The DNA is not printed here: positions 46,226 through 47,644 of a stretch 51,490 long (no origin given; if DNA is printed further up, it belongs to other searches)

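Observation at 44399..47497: Translationally coupled SDR / GT21-like membrane glycosyltransferase / radical SAM-SPASM trio immediately downstream of nuoN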

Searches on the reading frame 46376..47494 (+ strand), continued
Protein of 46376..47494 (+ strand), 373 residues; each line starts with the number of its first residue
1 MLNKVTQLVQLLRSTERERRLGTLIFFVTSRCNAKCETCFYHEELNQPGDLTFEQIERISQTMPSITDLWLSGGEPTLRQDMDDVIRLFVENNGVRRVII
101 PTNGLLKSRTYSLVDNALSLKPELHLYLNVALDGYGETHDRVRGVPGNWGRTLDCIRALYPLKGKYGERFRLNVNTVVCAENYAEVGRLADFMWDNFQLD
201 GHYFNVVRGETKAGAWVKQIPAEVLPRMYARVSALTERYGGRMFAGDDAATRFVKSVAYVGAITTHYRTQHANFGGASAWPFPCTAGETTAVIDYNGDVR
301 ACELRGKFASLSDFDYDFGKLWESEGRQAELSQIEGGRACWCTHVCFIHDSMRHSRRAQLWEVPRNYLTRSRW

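Call 37: find_encoding_contigs(protein=P0337, flank=9000, max_places=3)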
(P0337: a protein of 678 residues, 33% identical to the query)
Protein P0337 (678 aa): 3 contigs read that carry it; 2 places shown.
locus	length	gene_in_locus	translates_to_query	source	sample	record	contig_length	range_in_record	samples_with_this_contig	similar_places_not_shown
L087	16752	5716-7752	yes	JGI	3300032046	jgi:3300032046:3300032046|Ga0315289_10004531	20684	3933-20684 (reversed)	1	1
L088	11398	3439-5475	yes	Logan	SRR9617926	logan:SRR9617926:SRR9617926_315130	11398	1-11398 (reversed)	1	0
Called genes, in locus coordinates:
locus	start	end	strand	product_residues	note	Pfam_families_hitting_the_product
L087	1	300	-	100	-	?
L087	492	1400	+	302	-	-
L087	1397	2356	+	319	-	PF00535:Glycos_transf_2, PF13641:Glyco_tranf_2_3 (weak)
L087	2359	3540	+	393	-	PF13439:Glyco_transf_4, PF13477:Glyco_trans_4_2, PF13579:Glyco_trans_4_4, PF20706:GT4-conflict (weak), PF00534:Glycos_transf_1, PF13692:Glyco_trans_1_4, PF13524:Glyco_trans_1_2 (faint)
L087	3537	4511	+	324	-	PF01522:Polysacc_deac_1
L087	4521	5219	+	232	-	PF01209:Ubie_methyltran, PF13489:Methyltransf_23, PF05148:Methyltransf_8 (weak), PF13847:Methyltransf_31, PF08241:Methyltransf_11, PF08242:Methyltransf_12, PF13649:Methyltransf_25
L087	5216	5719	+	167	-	PF13847:Methyltransf_31 (faint), PF13489:Methyltransf_23, PF08241:Methyltransf_11 (weak), PF08242:Methyltransf_12 (weak)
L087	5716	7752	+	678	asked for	PF00535:Glycos_transf_2, PF10111:Glyco_tranf_2_2 (faint), PF13641:Glyco_tranf_2_3, PF13632:Glyco_trans_2_3, PF13353:Fer4_12 (weak), PF04055:Radical_SAM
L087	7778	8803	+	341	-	PF01075:Glyco_transf_9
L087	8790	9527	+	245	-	PF13489:Methyltransf_23, PF08241:Methyltransf_11, PF08242:Methyltransf_12, PF13649:Methyltransf_25, PF13847:Methyltransf_31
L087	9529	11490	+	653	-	-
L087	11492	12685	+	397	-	PF01075:Glyco_transf_9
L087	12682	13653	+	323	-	PF03706:LPG_synthase_TM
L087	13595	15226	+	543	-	PF14897:EpsG, PF13231:PMT_2 (weak)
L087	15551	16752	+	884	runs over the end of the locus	-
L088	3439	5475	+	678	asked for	PF00535:Glycos_transf_2, PF10111:Glyco_tranf_2_2 (faint), PF13641:Glyco_tranf_2_3, PF13632:Glyco_trans_2_3, PF13353:Fer4_12 (weak), PF04055:Radical_SAM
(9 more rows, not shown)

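Call 38: find_encoding_contigs(protein=P0338, flank=9000, max_places=3)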
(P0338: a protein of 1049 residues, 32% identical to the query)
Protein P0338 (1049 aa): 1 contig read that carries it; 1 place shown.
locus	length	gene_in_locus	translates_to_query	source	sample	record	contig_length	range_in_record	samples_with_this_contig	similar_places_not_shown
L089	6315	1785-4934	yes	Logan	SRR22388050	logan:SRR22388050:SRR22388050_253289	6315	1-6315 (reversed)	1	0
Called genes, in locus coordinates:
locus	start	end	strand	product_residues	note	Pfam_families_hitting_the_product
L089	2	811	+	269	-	?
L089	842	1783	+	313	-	PF01073:3Beta_HSD, PF01370:Epimerase, PF02719:Polysacc_synt_2, PF04321:RmlD_sub_bind, PF16363:GDP_Man_Dehyd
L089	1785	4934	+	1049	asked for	PF00534:Glycos_transf_1, PF13692:Glyco_trans_1_4, PF13506:Glyco_transf_21, PF00535:Glycos_transf_2, PF10111:Glyco_tranf_2_2, PF13641:Glyco_tranf_2_3, PF04055:Radical_SAM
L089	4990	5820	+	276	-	PF00535:Glycos_transf_2, PF10111:Glyco_tranf_2_2, PF13641:Glyco_tranf_2_3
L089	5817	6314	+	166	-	?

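Call 39: find_encoding_contigs(protein=P0321, flank=9000, max_places=3)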
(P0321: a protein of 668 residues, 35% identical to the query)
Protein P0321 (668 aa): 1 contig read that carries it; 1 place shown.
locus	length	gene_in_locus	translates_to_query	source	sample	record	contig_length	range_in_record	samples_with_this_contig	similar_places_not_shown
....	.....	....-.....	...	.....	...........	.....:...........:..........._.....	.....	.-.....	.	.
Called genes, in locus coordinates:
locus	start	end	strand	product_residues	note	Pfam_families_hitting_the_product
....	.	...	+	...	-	?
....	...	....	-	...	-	-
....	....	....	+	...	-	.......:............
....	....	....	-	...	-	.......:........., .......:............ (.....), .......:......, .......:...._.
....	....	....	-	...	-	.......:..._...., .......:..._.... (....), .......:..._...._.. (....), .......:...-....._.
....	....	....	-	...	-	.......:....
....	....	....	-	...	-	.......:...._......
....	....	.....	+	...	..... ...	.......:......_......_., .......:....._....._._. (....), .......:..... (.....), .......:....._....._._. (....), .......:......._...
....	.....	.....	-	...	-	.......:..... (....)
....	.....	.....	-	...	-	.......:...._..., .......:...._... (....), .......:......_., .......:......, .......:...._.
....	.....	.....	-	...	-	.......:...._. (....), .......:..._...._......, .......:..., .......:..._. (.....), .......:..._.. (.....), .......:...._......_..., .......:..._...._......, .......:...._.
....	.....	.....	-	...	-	-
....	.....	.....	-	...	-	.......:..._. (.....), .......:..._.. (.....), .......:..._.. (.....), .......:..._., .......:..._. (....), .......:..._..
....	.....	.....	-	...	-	-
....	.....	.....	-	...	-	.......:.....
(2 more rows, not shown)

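Call 46: list_cluster_members(proteins=[P0242, P0243, P0244, P0245, P0247, P0248, P0250, P0253, P0254, P0256])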
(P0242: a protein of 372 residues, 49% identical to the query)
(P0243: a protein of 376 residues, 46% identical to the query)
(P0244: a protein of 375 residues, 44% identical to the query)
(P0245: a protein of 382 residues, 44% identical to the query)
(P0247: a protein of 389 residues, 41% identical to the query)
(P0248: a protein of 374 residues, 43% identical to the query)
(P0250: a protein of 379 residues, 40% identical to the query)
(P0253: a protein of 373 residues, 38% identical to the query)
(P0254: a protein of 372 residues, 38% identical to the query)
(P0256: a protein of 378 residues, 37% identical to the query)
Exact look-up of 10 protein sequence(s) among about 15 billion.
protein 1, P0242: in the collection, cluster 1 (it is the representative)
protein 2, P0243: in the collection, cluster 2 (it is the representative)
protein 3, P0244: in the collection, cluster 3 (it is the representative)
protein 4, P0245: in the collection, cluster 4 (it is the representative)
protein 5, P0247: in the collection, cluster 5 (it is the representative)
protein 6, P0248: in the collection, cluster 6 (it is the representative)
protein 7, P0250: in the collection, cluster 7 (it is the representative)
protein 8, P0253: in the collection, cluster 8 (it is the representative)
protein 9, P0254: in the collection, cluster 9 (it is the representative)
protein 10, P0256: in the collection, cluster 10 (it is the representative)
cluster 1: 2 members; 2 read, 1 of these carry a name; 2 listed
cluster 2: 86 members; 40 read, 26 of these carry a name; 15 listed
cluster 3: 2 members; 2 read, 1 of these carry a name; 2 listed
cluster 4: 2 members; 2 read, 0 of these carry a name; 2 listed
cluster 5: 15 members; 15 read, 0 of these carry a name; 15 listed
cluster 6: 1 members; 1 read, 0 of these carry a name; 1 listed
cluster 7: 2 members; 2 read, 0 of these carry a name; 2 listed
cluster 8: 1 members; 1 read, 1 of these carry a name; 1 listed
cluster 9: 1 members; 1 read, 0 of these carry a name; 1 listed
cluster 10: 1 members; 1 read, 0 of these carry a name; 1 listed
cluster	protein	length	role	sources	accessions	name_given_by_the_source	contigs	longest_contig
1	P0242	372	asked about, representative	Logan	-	-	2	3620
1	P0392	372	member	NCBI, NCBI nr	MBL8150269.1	MAG: radical SAM protein [Blastocatellia bacterium] | radical SAM protein [Blastocatellia bacterium]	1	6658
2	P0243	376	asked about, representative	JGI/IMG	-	MoaA/NifB/PqqE/SkfB family radical SAM enzyme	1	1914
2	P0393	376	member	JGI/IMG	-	Fe-coproporphyrin III synthase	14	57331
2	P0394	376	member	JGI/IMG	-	Fe-coproporphyrin III synthase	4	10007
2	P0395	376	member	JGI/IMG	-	Fe-coproporphyrin III synthase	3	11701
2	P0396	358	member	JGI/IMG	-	Fe-coproporphyrin III synthase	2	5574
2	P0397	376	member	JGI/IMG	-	Fe-coproporphyrin III synthase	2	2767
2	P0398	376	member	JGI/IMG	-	Fe-coproporphyrin III synthase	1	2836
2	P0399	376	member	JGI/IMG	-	Fe-coproporphyrin III synthase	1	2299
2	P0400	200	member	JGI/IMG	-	MoaA/NifB/PqqE/SkfB family radical SAM enzyme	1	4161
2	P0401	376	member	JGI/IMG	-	Fe-coproporphyrin III synthase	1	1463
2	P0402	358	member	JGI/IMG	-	Fe-coproporphyrin III synthase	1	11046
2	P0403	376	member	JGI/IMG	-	MoaA/NifB/PqqE/SkfB family radical SAM enzyme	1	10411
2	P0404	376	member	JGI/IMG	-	Fe-coproporphyrin III synthase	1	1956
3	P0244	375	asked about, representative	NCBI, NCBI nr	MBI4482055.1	MAG: radical SAM protein [Acidobacteria bacterium] | radical SAM protein [Acidobacteriota bacterium]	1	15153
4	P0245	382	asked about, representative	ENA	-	-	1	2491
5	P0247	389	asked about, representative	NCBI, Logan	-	-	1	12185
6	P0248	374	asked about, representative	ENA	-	-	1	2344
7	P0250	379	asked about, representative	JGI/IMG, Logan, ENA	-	-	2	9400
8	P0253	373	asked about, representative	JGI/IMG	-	Fe-coproporphyrin III synthase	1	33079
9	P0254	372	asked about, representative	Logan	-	-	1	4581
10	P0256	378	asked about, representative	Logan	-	-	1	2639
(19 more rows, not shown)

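Call 47: find_encoding_contigs(protein=P0393, flank=9000, max_places=3)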
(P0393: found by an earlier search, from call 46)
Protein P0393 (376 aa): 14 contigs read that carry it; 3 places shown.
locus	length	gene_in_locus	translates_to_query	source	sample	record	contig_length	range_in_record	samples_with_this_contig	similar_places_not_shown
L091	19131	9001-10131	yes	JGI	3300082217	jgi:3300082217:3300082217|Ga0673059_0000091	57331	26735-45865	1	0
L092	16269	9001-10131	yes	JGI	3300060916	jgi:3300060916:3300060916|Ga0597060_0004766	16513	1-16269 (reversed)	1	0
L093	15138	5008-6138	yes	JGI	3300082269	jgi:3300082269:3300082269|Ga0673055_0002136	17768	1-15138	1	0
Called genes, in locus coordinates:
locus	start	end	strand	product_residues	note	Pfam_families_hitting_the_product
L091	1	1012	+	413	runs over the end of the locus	PF00083:Sugar_tr, PF07690:MFS_1, PF00083:Sugar_tr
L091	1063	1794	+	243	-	PF13689:DUF4154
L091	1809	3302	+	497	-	PF17152:CHASE8, PF00672:HAMP (weak), PF00512:HisKA, PF02518:HATPase_c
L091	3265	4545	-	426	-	PF00709:Adenylsucc_synt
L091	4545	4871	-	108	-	PF00085:Thioredoxin, PF13098:Thioredoxin_2, PF13905:Thioredoxin_8 (faint)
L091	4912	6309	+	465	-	PF00109:ketoacyl-synt, PF02801:Ketoacyl-synt_C, PF02803:Thiolase_C (faint)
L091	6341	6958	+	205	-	PF08241:Methyltransf_11, PF08242:Methyltransf_12 (weak), PF13649:Methyltransf_25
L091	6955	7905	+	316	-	PF01494:FAD_binding_3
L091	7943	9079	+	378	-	PF13506:Glyco_transf_21, PF13641:Glyco_tranf_2_3, PF13632:Glyco_trans_2_3 (weak)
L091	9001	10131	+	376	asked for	PF04055:Radical_SAM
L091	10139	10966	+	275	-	PF02569:Pantoate_ligase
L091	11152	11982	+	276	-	PF02621:VitK2_biosynth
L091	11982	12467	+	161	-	PF13174:TPR_6 (faint), PF13374:TPR_10 (faint), PF13428:TPR_14 (faint), PF14559:TPR_19 (faint), PF13424:TPR_12 (weak), PF00515:TPR_1, PF07719:TPR_2 (weak), PF13181:TPR_8 (weak), +4 more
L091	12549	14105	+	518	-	PF08448:PAS_4 (faint), PF13188:PAS_8 (faint), PF13426:PAS_9 (faint), PF00989:PAS (weak), PF07730:HisKA_3, PF13581:HATPase_c_2 (weak), PF02518:HATPase_c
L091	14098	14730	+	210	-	PF00072:Response_reg, PF00196:GerE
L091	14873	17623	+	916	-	PF08471:Ribonuc_red_2_N, PF02867:Ribonuc_red_lgC, PF12637:TSCPD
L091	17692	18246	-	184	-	PF03162:Y_phosphatase2, PF14566:PTPlike_phytase (weak), PF22741:PTP-NADK, PF00782:DSPc, PF22784:PTP-SAK, PF22785:Tc-R-P, PF13350:Y_phosphatase3 (weak)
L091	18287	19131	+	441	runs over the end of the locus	PF07690:MFS_1, PF03219:TLC (weak)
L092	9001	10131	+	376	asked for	PF04055:Radical_SAM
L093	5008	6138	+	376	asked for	PF04055:Radical_SAM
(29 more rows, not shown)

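Call 48: find_encoding_contigs(protein=P0253, flank=9000, max_places=2)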
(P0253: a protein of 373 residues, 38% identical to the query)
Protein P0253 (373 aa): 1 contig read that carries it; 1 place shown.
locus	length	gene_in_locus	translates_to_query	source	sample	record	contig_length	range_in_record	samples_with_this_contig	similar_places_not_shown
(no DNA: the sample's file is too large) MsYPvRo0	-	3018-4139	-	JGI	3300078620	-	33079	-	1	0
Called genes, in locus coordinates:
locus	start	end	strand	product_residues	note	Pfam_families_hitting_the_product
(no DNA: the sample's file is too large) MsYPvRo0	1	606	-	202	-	?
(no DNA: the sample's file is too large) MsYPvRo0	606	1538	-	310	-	PF13439:Glyco_transf_4, PF13579:Glyco_trans_4_4, PF00534:Glycos_transf_1, PF13692:Glyco_trans_1_4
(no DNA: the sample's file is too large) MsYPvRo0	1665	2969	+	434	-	PF13439:Glyco_transf_4, PF13579:Glyco_trans_4_4, PF20706:GT4-conflict, PF00534:Glycos_transf_1, PF13692:Glyco_trans_1_4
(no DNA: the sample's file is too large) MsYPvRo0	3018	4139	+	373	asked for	PF04055:Radical_SAM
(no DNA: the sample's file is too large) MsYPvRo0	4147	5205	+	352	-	PF00535:Glycos_transf_2, PF10111:Glyco_tranf_2_2, PF13641:Glyco_tranf_2_3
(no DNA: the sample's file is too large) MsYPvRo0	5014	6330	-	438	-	PF01943:Polysacc_synt (weak)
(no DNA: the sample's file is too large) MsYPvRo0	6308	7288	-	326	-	PF03706:LPG_synthase_TM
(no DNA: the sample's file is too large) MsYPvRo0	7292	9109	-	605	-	PF04932:Wzy_C, PF13428:TPR_14 (faint), PF14559:TPR_19 (weak)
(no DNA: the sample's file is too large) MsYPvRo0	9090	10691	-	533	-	PF04932:Wzy_C, PF00515:TPR_1 (weak), PF07719:TPR_2 (weak), PF13414:TPR_11 (weak)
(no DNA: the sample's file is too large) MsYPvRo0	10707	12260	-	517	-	PF21305:type_II_gspD_N0 (faint), PF07660:STN (weak), PF03958:Secretin_N, PF00263:Secretin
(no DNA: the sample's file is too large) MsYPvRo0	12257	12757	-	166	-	-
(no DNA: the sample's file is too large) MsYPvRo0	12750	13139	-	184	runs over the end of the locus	PF04350:PilO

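Call 51: predict_structure(alignment_id=A1)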
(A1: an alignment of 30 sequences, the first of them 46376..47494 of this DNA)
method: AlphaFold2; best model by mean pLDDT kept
length: 373 residues; sequences in the alignment: 30
mean_pLDDT: 93.8   pTM: 0.91
mean pLDDT of the five models: 93.8, 93.1, 92.8, 92.7, 92.4
residues with pLDDT >= 90: 332; 70-90: 27; 50-70: 14; < 50: 0
segments of 3 or more residues with pLDDT < 50: none
pLDDT, mean of each block of 10 residues (from residue 1): 68 68 98 96 96 99 98 97 98 98 98 98 98 97 97 98 97 98 96 97 94 94 91 95 95 95 95 89 93 98 95 98 96 76 92 92 95 82
secondary structure, 60 per line:
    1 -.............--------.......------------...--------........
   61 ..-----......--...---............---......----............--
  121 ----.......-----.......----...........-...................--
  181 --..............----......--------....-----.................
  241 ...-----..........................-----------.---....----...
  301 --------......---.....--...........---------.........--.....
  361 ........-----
elements in order: H2-14 E23-29 H53-62 E68-73 H82-93 E97-102 H107-118 E125-131 H137-143 H148-158 H160-169 E170-178 H183-196 E201-206 H215-218 H224-243 H249-274 E290-293 E298-300 H311-314 H318-322 H325-335 H345-353 H356-368

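Call 56: fold_search(model_id=the predicted structure, library=pdb)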
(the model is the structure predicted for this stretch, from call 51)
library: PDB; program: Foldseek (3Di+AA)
matches with E <= 10: 1550; with E <= 0.001: 83
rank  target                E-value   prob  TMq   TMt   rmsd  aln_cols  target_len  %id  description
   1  6efn                  4.0e-11  1.00  0.59  0.58   5.1       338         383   17  Structure of a RiPP maturase, SkfB (released 2018-10-24)
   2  7vob                  7.0e-11  1.00  0.58  0.65   7.2       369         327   18  The crystal structure of a Radical SAM Enzyme BlsE involved in the Biosynthesis of Blasticidin S (released 2022-05-04)
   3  4k39_A                1.3e-09  1.00  0.53  0.55   7.7       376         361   15  Native anSMEcpe with bound AdoMet and Cp18Cys peptide (released 2013-05-08)
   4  8hzv_C                1.3e-09  1.00  0.51  0.41   9.4       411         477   14  The crystal structure of a Radical SAM Enzyme DesII (released 2024-07-10)
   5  5why_A                1.6e-09  1.00  0.54  0.49  10.1       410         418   15  Structural Insights into Thioether Bond Formation in the Biosynthesis of Sactipeptides (released 2017-07-26)
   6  5why_B                1.7e-09  1.00  0.54  0.49   9.3       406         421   14  Structural Insights into Thioether Bond Formation in the Biosynthesis of Sactipeptides (released 2017-07-26)
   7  2fb2_B                1.8e-09  1.00  0.52  0.58   7.8       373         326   16  Structure of the MoaA Arg17/266/268/Ala triple mutant (released 2006-05-09)
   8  5v1q_B                2.0e-09  1.00  0.54  0.47   8.8       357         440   18  Crystal structure of Streptococcus suis SuiB (released 2017-08-30)
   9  5v1q_A                2.2e-09  1.00  0.52  0.46   8.2       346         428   16  Crystal structure of Streptococcus suis SuiB (released 2017-08-30)
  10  4k36_A                2.3e-09  1.00  0.56  0.55   7.7       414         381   15  His6 tagged anSMEcpe with bound AdoMet (released 2013-05-08)
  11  5v1s_A                4.2e-09  1.00  0.54  0.48   8.5       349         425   17  Crystal structure of Streptococcus suis SuiB bound to S-adenosylmethionine (released 2017-08-30)
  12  5v1t_A                4.2e-09  1.00  0.53  0.45   7.7       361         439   16  Crystal structure of Streptococcus suis SuiB bound to precursor peptide SuiA (released 2017-08-30)
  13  4k36_B                4.7e-09  1.00  0.54  0.56   6.3       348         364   17  His6 tagged anSMEcpe with bound AdoMet (released 2013-05-08)
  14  5wgg_A                7.3e-09  1.00  0.52  0.45   8.4       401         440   15  Structural Insights into Thioether Bond Formation in the Biosynthesis of Sactipeptides (released 2017-07-26)
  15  8hzy_B                1.3e-08  1.00  0.52  0.44   8.2       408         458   13  The crystal structure of a Radical SAM Enzyme DesII (released 2024-07-10)
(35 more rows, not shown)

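Call 74: search_protein_families(library=ncbifam, proteins=[L091:4912-6306:+, L091:6341-6955:+, L091:6955-7902:+, L091:7943-9076:+, L091:11152-11979:+, L091:11982-12464:+], max_evalue=0.00001)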
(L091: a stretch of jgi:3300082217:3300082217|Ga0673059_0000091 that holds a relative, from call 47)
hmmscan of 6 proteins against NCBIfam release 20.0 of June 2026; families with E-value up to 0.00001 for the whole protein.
L091:4912-6306:+ (465 aa): 31 families (the best 25 are shown)
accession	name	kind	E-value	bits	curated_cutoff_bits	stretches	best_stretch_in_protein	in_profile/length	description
TIGR03150.1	fabF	equivalog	1.3e-131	439.1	493.75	1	53-461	2-406/407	beta-ketoacyl-ACP synthase II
NF005589.0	PRK07314.1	subfamily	1.8e-128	428.8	387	1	52-462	4-410/413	beta-ketoacyl-ACP synthase II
NF004970.0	PRK06333.1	subfamily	2.9e-106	355.9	525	1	52-461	4-419/424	beta-ketoacyl-ACP synthase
NF006274.0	PRK08439.1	equivalog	5.5e-99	331.7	621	1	53-461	3-403/406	beta-ketoacyl-ACP synthase II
NF006434.0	PRK08722.1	equivalog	5.9e-87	292.2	759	1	53-461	5-411/414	beta-ketoacyl-ACP synthase II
NF005076.0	PRK06501.1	equivalog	6.2e-79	265.9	629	1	54-462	13-421/425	beta-ketoacyl-ACP synthase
NF005916.1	PRK07910.1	equivalog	1.2e-78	264.9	560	1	49-462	9-416/418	KasA/KasB family beta-ketoacyl-ACP synthase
NF006587.0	PRK09116.1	equivalog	4.5e-71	239.7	470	1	53-461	3-404/408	beta-ketoacyl-ACP synthase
NF005935.0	PRK07967.1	equivalog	1.5e-69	234.9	630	1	53-461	3-401/406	beta-ketoacyl-ACP synthase I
NF006618.0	PRK09185.1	subfamily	4.2e-67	226.9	407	1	53-462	4-391/394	beta-ketoacyl-ACP synthase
NF004618.0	PRK05952.1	equivalog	2.4e-62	211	455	1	53-462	3-381/384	beta-ketoacyl-ACP synthase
NF058662.1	cispenta_AmcF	equivalog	2.4e-58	197.9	325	1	54-461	2-367/369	cispentacin biosynthesis acyltransferase subunit AmcF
NF005490.0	PRK07103.1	equivalog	6e-58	196.8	445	1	52-461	4-410/414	polyketide beta-ketoacyl:acyl carrier protein synthase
NF045894.1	PKS_plus_SDR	equivalog_domain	3.7e-40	137.5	1740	1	166-431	124-386/1515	type I polyketide synthase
NF040607.1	mycolic_Pks13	equivalog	1.8e-34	118.5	2100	1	125-431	191-485/1680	polyketide synthase Pks13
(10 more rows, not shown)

L091:6341-6955:+ (205 aa): 6 families
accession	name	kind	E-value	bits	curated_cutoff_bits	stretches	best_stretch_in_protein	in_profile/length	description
NF004851.0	PRK06202.1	equivalog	7.9e-37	126.9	243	1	1-203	17-229/237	hypothetical protein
NF004452.0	PRK05785.1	equivalog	2.6e-10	40.2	207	1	44-133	53-141/228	hypothetical protein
TIGR01934.1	MenG_MenH_UbiE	subfamily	2.1e-08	33.7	158.35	1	45-144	42-148/223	ubiquinone/menaquinone biosynthesis methyltransferase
NF001241.0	PRK00216.1-2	equivalog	2.9e-07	30.4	327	1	45-146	54-158/231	demethylmenaquinone methyltransferase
NF041255.1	mycofact_MftM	equivalog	7.3e-07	28.8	200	1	73-135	179-239/289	mycofactocin oligosaccharide methyltransferase MftM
NF045667.1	MTase_DVU1556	equivalog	1.4e-06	28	155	1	26-143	6-127/213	DVU_1556 family methyltransferase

L091:6955-7902:+ (316 aa): 18 families
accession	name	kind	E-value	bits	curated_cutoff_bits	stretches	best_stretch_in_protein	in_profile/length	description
TIGR02032.1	GG-red-SF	subfamily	5.6e-25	88.6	158.8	2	6-154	2-158/297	geranylgeranyl reductase family protein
NF045655.1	MkRedMenJ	equivalog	3.7e-19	68.9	700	1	1-111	1-114/406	menaquinone reductase MenJ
TIGR02023.1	BchP-ChlP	subfamily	1.4e-15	57.2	343.3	2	6-118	2-110/388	geranylgeranyl diphosphate reductase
NF049967.1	QhpG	equivalog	1.2e-14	54.1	240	2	223-289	252-318/423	flavin-dependent monooxygenase QhpG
NF033113.0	halo_ClmS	equivalog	3e-13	49.1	900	1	5-77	3-74/570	chloramphenicol-biosynthetic FADH2-dependent halogenase CmlS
NF038174.1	maturase_GoxB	equivalog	1.3e-11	44.2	400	1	5-82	1-76/358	glycine oxidase maturase GoxB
NF041385.1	Dggglyphlred_Halo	equivalog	1.3e-10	40.4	700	0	224-281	280-339/405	digeranylgeranylglycerophospholipid reductase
NF005313.0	PRK06847.1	subfamily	1.8e-08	33.8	372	1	1-124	1-137/375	hypothetical protein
NF041080.1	DGGGPL_reductase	equivalog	3.7e-08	32.7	580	0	224-283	278-337/447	digeranylgeranylglycerophospholipid reductase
NF005452.0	PRK07045.1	equivalog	4e-08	32.5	397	0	1-75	1-76/388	putative monooxygenase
NF038171.1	maturase_LodB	equivalog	1.2e-07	31.1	400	0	223-281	277-333/361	lysine-epsilon-oxidase maturase LodB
NF004835.0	PRK06185.1-4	equivalog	3.4e-07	29.4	601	0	4-85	10-91/411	FAD-dependent oxidoreductase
NF004834.1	PRK06185.1-3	subfamily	3.7e-07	29.3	500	0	5-83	8-86/420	FAD-dependent oxidoreductase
NF041160.1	DGGPL_Thplmales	equivalog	6.8e-07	28.5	780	0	221-282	275-335/396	digeranylgeranylglycerophospholipid reductase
TIGR02028.1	ChlP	equivalog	8.5e-07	28.1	505.3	0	220-288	267-337/398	geranylgeranyl reductase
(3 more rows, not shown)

L091:7943-9076:+ (378 aa): 1 family
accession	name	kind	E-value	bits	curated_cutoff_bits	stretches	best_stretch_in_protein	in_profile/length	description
TIGR03472.1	HpnI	equivalog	4.3e-28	98.2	310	1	7-364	6-367/373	bacteriohopanetetrol glucosamine biosynthesis glycosyltransferase HpnI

L091:11152-11979:+ (276 aa): 0 families

L091:11982-12464:+ (161 aa): 8 families
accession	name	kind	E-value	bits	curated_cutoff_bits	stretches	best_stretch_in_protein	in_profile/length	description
TIGR02521.1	type_IV_pilW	equivalog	8.3e-16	58.2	154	1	8-156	36-178/234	type IV pilus biogenesis/stability protein PilW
NF040959.1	MamA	equivalog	1.4e-10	41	200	1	23-104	118-200/204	magnetosome protein MamA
TIGR02917.1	PEP_TPR_lipo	equivalog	1.8e-10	39.3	312.2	1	25-156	378-508/899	XrtA/PEP-CTERM system TPR-repeat protein PrsT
NF033762.1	social_mot_Tgl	equivalog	5.8e-09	35.7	225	1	16-142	37-165/252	social motility TPR repeat lipoprotein Tgl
TIGR00990.1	3a0801s09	subfamily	2.2e-08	33.2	757.25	0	44-140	332-426/615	mitochondrial import receptor subunit TOM70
NF047558.1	TPR_END_plus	domain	1.2e-07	31.6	32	0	86-105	8-27/56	TPR end-of-group domain-containing protein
NF007302.0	PRK09782.1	equivalog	1.1e-06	27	1223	1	19-144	588-711/990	phage receptor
NF033920.0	C39_PA2778_fam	equivalog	3e-06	26.8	150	0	11-106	157-253/255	PA2778 family cysteine peptidase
